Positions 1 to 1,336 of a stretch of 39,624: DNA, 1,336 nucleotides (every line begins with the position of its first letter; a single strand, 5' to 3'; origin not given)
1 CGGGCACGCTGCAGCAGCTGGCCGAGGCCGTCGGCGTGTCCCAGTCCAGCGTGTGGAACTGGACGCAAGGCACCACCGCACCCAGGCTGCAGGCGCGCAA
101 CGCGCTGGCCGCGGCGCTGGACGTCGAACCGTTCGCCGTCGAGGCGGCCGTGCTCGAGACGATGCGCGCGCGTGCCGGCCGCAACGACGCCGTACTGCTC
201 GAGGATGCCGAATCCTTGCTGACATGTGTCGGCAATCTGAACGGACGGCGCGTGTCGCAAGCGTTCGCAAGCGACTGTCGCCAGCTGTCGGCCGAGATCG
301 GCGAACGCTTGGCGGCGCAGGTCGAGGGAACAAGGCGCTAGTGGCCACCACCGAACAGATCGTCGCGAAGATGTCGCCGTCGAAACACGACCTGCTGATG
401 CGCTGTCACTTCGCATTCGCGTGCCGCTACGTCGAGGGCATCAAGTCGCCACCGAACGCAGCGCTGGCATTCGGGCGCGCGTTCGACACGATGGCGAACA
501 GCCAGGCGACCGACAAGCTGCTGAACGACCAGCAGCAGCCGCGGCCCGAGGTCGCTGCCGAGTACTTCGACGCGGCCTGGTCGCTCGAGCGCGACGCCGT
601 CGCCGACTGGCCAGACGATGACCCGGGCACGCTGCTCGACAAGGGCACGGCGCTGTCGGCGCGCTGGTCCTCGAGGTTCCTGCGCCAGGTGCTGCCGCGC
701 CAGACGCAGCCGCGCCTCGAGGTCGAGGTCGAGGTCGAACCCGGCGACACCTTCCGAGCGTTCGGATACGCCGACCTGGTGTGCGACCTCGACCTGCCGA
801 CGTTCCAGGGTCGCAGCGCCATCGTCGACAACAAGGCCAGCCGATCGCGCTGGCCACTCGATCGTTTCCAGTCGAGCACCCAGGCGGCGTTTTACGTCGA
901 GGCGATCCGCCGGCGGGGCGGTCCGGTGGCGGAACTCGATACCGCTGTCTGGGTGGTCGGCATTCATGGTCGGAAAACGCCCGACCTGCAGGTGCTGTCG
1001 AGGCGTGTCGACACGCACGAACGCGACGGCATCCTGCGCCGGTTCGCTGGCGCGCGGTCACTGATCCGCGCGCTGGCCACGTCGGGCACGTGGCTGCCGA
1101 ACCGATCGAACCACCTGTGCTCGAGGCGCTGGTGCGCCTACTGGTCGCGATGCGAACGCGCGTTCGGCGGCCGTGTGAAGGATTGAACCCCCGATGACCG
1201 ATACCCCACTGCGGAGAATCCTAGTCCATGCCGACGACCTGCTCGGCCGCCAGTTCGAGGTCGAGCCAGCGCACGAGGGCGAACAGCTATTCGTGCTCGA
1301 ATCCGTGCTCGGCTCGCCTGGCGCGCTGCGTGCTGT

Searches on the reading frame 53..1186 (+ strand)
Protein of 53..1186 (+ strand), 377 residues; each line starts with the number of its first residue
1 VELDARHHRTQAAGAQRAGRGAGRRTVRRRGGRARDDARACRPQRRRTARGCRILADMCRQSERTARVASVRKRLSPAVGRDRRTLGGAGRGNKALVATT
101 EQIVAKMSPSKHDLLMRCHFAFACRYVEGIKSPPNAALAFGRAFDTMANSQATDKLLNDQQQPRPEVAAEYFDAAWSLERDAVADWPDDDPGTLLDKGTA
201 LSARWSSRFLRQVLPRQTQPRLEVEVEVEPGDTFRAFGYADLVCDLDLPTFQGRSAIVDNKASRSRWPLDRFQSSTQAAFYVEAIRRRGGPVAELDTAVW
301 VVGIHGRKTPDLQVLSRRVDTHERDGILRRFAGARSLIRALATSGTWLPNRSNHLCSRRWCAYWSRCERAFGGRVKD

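Call 52: search_protein_families(library=pfam, proteins=[window:53-1186:+], max_evalue=0.01)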
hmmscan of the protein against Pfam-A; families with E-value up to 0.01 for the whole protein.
window:53-1186:+ (377 aa): 1 family
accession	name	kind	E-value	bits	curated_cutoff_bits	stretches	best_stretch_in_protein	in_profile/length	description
PF12705.13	PDDEXK_1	-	7.4e-19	69.1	22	1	107-368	2-247/247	PD-(D/E)XK nuclease superfamily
